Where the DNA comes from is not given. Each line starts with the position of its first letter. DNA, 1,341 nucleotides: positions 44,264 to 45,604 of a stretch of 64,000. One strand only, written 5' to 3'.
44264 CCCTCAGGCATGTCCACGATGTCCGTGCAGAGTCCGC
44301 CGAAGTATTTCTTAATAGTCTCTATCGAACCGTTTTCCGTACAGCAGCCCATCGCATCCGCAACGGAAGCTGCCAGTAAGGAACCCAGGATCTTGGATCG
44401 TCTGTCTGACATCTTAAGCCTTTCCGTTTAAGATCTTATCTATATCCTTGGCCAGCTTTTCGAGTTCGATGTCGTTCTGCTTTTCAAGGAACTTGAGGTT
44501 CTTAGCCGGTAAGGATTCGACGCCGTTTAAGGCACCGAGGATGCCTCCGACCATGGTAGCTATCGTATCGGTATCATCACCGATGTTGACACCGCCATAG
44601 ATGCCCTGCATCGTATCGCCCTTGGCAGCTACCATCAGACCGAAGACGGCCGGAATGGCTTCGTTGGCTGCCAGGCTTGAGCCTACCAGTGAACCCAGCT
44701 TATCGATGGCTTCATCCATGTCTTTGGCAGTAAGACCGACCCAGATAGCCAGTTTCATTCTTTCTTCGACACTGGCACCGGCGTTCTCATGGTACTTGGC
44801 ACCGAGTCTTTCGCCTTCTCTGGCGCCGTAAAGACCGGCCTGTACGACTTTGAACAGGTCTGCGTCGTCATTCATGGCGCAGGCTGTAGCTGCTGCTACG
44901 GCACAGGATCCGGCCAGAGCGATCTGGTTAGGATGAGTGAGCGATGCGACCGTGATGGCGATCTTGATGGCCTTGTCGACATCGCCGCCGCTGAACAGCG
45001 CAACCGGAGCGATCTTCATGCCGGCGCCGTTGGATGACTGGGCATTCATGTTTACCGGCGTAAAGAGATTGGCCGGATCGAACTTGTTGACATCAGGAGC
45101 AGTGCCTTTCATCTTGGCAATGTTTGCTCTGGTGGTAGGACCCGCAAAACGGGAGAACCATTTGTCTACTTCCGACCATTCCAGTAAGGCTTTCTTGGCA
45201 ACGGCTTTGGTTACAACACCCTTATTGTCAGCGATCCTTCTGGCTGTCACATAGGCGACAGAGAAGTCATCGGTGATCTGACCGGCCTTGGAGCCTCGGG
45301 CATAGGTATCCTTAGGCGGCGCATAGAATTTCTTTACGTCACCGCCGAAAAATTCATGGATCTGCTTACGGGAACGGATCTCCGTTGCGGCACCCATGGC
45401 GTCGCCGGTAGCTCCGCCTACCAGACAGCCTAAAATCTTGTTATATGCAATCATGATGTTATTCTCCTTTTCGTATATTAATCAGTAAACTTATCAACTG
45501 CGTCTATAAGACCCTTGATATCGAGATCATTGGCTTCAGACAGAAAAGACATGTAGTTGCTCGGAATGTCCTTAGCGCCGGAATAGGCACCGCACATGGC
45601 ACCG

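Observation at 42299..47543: The five ARH genes form an alternating 2'-1'-3-2-1 pattern of diverged paralogues, all with intact metal-site motifs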

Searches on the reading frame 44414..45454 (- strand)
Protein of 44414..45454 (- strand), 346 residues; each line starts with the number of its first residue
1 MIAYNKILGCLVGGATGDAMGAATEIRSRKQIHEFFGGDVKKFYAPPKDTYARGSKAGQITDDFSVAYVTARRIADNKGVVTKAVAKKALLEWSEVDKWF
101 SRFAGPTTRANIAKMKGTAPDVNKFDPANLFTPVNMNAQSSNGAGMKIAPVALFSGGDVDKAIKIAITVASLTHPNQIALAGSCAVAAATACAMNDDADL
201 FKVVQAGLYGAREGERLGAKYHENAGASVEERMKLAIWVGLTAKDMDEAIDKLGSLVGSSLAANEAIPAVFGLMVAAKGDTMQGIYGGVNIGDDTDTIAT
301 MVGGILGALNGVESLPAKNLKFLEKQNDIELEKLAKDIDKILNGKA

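Call 5: search_protein_families(library=pfam, proteins=[window:44414-45454:-])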
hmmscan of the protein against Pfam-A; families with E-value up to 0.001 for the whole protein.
window:44414-45454:- (346 aa): 1 family
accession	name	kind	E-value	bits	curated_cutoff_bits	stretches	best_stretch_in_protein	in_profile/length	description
PF03747.19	ADP_ribosyl_GH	-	2.5e-53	182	26.2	1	9-317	1-286/287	ADP-ribosylglycohydrolase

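Call 9: search_protein_families(library=ncbifam, proteins=[window:44414-45454:-], max_evalue=0.00001)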
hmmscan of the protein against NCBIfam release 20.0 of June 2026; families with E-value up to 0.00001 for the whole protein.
window:44414-45454:- (346 aa): 2 families
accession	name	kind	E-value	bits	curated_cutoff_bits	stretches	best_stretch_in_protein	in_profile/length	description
TIGR02662.1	dinitro_DRAG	equivalog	1.8e-15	56.9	337.05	1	7-193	5-172/287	ADP-ribosyl-[dinitrogen reductase] hydrolase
NF041672.1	ADPriboarghdlase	equivalog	6e-10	38.4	490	0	4-191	67-238/361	ADP-ribosylarginine hydrolase Tri1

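Call 27: find_encoding_contigs(protein=window:44414-45454:-, flank=10000, max_places=6)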
Protein window:44414-45454:- (346 aa): 20 contigs read that carry it; 6 places shown.
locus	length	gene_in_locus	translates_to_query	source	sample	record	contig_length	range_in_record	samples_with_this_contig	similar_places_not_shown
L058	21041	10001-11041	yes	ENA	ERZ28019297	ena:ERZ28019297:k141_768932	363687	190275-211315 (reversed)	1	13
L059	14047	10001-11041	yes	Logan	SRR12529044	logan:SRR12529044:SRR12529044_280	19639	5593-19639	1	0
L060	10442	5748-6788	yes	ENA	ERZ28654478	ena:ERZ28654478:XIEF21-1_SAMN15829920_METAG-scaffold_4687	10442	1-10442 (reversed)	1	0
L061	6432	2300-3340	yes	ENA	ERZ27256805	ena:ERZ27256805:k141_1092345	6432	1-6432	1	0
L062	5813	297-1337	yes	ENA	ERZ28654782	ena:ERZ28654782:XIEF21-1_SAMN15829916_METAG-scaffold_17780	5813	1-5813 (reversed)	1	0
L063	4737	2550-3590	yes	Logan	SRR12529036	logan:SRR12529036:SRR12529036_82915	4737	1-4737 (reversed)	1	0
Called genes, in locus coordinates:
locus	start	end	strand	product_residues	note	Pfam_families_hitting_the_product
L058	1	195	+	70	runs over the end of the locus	PF03672:UPF0154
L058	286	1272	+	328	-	PF00294:PfkB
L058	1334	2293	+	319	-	PF01008:IF-2B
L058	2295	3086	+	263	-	PF03437:BtpA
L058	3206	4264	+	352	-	PF02608:Bmp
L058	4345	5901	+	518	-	PF00005:ABC_tran, PF13304:AAA_21 (faint), PF00005:ABC_tran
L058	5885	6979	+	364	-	PF02653:BPD_transp_2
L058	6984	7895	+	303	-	PF02653:BPD_transp_2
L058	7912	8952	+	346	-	PF03747:ADP_ribosyl_GH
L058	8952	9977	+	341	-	PF03747:ADP_ribosyl_GH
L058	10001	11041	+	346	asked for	PF03747:ADP_ribosyl_GH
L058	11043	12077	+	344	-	PF03747:ADP_ribosyl_GH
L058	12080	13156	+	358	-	PF03747:ADP_ribosyl_GH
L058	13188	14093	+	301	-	PF00294:PfkB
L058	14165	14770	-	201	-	PF02660:G3P_acyltransf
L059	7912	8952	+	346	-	PF03747:ADP_ribosyl_GH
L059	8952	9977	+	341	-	PF03747:ADP_ribosyl_GH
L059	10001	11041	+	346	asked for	PF03747:ADP_ribosyl_GH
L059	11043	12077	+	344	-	PF03747:ADP_ribosyl_GH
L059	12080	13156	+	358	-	PF03747:ADP_ribosyl_GH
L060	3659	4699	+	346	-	PF03747:ADP_ribosyl_GH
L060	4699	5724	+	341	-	PF03747:ADP_ribosyl_GH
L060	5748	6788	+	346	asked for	PF03747:ADP_ribosyl_GH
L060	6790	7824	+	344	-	PF03747:ADP_ribosyl_GH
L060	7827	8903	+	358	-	PF03747:ADP_ribosyl_GH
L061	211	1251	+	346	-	PF03747:ADP_ribosyl_GH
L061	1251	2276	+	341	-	PF03747:ADP_ribosyl_GH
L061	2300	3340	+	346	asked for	PF03747:ADP_ribosyl_GH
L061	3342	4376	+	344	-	PF03747:ADP_ribosyl_GH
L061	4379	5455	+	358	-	PF03747:ADP_ribosyl_GH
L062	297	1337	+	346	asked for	PF03747:ADP_ribosyl_GH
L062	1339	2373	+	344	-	PF03747:ADP_ribosyl_GH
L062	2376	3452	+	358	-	PF03747:ADP_ribosyl_GH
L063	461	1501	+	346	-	PF03747:ADP_ribosyl_GH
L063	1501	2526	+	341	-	PF03747:ADP_ribosyl_GH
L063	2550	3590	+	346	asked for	PF03747:ADP_ribosyl_GH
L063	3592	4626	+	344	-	PF03747:ADP_ribosyl_GH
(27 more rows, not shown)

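Call 69: search_protein_families(library=padloc, proteins=[window:44414-45454:-], max_evalue=0.001)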
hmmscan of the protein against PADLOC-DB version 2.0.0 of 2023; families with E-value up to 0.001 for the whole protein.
window:44414-45454:- (346 aa): 0 families
